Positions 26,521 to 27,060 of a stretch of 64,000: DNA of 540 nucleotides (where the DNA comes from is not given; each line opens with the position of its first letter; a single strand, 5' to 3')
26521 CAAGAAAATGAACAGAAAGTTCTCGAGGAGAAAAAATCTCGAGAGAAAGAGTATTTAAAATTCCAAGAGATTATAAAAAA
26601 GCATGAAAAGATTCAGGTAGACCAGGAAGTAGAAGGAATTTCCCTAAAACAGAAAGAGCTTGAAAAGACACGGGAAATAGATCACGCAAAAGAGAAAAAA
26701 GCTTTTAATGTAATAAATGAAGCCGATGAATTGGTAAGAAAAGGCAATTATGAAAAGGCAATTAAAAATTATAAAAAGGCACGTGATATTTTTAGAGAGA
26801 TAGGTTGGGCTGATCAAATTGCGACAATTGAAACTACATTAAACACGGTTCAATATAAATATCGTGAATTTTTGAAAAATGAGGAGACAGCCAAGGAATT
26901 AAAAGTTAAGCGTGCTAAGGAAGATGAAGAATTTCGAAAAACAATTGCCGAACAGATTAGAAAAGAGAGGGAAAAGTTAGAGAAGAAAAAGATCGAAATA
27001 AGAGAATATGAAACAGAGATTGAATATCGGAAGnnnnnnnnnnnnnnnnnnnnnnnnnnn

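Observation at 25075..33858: Giant protein made of ~25 MIT-like domains on a regular ER/K-helix spacer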

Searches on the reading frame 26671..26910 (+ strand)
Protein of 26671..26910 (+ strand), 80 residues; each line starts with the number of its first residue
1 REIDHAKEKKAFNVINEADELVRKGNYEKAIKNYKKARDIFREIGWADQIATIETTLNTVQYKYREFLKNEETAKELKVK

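Call 11: search_protein_families(library=pfam, proteins=[window:26683-26910:+], max_evalue=1)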
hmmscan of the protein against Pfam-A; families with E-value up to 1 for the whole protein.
seq(76 aa): 11 families
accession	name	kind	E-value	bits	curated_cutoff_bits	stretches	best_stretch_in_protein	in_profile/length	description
PF04212.24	MIT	-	6.2e-06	26.7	30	1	5-40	2-37/66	MIT (microtubule interacting and transport) domain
PF13414.12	TPR_11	-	8.7e-05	22.6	26.8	1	15-33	2-20/42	TPR repeat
PF13424.12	TPR_12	-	0.00016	22.2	30.1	1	18-58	14-54/77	Tetratricopeptide repeat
PF07719.23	TPR_2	-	0.0005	20.4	27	1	12-37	6-31/34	Tetratricopeptide repeat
PF00515.34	TPR_1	-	0.00095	19.3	27.8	1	16-36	10-30/34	Tetratricopeptide repeat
PF13181.12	TPR_8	-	0.0081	16.7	25.7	1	14-33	8-27/34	Tetratricopeptide repeat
PF14938.12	SNAP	-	0.011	15.7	25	1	4-54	71-121/282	Soluble NSF attachment protein, SNAP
PF02561.19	FliS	-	0.014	16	26.7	1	6-39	24-57/115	Flagellar protein FliS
PF15469.12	Sec5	-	0.062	11.9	22.7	1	8-57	166-220/837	Exocyst complex component Sec5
PF19556.4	PRTRC_E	-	0.1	12.8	26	1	2-60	113-165/175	PRTRC system protein E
PF13432.12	TPR_16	-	0.14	13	32.7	1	12-34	2-24/65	Tetratricopeptide repeat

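Call 17: search_solved_structures(query=A1, max_evalue=10, show_alignments=4)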
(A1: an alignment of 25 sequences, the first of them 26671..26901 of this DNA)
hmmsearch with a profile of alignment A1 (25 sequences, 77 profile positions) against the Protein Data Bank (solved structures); distinct sequences matched with E-value up to 10: 145 (the best 60 are shown).
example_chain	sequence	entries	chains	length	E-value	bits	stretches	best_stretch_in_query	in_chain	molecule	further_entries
9qhb_A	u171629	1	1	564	1.3e-29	105.1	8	19-40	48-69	Engineered tetratricopeptide repeat protein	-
8bu0_A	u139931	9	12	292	9e-24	86.3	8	19-40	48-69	Consensus tetratricopeptide repeat protein | Crystal structure of an 8-repeat consensus TPR superhelix with Zinc. | Monomer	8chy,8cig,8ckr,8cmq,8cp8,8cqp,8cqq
9qhc_A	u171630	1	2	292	6.1e-17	64.5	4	19-40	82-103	Engineered tetratricopeptide repeat protein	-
9gzg_A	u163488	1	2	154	5.4e-16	61.4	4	17-40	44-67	Engineered CTPR protein with glutamic acids for conductivity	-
2fo7_A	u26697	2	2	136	1.2e-12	50.7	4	19-40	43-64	SYNTHETIC CONSENSUS TPR PROTEIN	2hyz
8ch0_A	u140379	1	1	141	1.4e-12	50.5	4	19-40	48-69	Consensus tetratricopeptide repeat protein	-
7obi_A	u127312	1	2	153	9.4e-11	44.6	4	20-40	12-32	CTPR-rv4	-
2wqh_A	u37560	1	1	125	1.7e-10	43.8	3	19-40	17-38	CTPR3Y3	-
1na0_A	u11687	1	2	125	1.9e-09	40.5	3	19-40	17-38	designed protein CTPR3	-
3kd7_A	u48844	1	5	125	7.8e-08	35.3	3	20-40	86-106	CTPR390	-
1w3b_A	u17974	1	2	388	1.5e-07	34.3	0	21-39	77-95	UDP-N-ACETYLGLUCOSAMINE--PEPTIDE N-ACETYLGLUCOSAMINYLTRANSFERASE 110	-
6eou_A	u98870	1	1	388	2.6e-07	33.6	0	21-39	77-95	UDP-N-acetylglucosamine--peptide N-acetylglucosaminyltransferase 110 kDa subunit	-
2avp_A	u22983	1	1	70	8.9e-07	31.9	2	19-40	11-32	synthetic consensus TPR protein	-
6b85_J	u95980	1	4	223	1.4e-06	31.3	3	18-40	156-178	TMHC4_R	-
6vfh_A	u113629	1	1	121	2.4e-06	30.5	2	19-40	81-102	T33_dn10A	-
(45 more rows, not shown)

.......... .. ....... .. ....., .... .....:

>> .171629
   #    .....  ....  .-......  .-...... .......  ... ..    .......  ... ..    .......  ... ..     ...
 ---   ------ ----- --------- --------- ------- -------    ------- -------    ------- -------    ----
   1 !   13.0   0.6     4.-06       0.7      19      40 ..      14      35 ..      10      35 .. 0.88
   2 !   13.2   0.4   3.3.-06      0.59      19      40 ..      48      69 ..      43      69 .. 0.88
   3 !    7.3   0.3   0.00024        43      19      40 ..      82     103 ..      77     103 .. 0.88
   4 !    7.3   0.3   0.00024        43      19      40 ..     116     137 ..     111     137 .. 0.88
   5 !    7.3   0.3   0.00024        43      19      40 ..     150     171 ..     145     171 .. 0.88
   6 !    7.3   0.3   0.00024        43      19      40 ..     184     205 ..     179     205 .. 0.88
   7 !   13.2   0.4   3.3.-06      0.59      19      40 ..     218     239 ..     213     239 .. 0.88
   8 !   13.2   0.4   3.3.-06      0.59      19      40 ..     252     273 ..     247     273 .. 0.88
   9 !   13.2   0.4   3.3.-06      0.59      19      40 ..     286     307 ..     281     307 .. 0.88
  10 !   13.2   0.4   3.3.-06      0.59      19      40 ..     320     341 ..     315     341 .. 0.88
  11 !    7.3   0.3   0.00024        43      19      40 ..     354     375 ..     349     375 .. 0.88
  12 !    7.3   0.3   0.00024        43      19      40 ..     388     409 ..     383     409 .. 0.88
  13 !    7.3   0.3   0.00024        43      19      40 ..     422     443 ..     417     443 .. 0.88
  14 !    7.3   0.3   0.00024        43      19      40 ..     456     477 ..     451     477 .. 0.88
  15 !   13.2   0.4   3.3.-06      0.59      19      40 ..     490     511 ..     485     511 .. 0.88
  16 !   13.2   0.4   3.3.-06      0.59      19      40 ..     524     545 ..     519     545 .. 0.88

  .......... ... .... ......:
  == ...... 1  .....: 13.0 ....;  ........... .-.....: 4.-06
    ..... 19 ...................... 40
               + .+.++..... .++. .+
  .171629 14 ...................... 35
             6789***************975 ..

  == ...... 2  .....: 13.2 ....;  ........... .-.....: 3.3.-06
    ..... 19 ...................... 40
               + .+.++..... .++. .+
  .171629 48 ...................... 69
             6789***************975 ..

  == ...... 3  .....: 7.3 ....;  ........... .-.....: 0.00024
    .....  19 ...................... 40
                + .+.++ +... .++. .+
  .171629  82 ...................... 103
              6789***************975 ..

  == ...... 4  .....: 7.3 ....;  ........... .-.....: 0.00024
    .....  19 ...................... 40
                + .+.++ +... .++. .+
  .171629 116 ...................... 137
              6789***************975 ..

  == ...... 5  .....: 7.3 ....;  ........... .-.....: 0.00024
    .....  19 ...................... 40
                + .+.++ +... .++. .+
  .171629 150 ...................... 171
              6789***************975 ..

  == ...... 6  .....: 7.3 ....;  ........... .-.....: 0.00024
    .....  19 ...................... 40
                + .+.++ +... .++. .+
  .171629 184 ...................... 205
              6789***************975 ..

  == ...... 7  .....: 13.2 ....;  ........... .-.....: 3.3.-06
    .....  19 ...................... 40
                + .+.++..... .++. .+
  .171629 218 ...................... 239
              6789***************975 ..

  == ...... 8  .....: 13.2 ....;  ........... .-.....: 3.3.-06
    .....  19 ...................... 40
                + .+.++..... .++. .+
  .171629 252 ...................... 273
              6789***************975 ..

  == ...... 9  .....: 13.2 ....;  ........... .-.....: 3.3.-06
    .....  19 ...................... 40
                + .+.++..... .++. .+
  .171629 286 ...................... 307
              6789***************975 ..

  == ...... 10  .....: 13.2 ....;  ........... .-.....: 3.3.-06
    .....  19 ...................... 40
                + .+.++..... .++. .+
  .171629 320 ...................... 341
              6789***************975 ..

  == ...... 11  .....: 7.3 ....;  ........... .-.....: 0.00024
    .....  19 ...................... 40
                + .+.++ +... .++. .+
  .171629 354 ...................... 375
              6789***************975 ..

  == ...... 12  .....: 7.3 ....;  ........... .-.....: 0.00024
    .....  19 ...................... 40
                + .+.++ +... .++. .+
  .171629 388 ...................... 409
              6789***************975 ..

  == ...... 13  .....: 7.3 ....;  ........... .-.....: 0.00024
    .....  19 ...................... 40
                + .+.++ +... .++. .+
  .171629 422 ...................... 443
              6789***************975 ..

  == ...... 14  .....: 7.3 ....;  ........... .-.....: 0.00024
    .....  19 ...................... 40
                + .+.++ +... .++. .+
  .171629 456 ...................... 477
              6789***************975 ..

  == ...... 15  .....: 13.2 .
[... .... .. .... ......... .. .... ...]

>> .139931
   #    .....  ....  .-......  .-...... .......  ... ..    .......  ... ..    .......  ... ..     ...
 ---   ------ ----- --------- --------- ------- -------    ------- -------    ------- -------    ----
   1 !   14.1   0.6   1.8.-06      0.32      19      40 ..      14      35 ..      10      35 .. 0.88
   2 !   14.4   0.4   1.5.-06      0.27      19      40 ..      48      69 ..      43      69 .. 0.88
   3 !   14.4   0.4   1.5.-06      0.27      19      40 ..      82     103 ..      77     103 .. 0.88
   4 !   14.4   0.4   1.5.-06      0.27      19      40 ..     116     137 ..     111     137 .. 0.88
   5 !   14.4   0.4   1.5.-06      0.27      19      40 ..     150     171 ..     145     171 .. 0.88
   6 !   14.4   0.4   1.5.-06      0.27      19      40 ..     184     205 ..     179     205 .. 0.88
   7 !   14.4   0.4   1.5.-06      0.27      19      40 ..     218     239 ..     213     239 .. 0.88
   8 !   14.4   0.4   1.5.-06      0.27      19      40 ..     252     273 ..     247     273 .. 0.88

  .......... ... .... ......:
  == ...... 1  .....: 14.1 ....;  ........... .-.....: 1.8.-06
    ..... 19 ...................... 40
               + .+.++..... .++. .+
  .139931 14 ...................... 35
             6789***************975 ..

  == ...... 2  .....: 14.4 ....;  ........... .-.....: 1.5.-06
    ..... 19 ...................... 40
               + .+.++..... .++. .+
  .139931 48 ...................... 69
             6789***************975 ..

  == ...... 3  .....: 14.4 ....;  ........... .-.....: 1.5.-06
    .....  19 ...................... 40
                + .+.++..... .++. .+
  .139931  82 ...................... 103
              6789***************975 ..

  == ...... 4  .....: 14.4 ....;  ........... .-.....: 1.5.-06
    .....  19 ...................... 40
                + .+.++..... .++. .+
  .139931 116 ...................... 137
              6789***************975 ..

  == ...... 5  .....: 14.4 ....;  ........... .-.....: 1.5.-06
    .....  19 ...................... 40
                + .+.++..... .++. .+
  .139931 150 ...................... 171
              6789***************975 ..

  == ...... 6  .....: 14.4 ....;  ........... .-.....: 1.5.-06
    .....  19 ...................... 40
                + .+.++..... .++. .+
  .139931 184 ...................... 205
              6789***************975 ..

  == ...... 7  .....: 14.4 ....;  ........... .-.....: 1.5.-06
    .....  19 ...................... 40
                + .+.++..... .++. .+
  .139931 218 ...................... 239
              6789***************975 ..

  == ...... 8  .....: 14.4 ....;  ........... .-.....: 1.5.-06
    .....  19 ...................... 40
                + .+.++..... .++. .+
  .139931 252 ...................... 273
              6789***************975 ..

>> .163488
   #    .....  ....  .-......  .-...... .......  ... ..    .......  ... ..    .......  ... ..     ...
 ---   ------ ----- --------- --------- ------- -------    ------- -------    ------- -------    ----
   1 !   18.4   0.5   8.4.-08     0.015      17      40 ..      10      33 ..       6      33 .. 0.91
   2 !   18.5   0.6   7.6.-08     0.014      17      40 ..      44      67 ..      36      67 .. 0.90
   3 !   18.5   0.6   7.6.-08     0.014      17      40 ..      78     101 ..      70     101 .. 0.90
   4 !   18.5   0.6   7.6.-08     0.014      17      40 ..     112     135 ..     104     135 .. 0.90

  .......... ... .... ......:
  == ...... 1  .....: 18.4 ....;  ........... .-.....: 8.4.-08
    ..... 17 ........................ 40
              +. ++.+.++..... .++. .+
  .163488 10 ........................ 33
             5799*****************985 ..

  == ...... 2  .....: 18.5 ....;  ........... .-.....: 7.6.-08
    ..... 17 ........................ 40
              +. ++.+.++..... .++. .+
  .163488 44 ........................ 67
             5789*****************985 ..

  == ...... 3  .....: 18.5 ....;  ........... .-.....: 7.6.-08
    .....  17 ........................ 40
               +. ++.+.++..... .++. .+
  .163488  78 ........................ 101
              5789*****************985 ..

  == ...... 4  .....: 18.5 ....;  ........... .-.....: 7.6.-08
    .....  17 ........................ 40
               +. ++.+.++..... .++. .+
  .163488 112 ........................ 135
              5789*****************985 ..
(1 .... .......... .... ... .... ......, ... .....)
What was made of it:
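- TPR scores arise by summing 13-18-bit fragments over repeats in the target (call 17).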
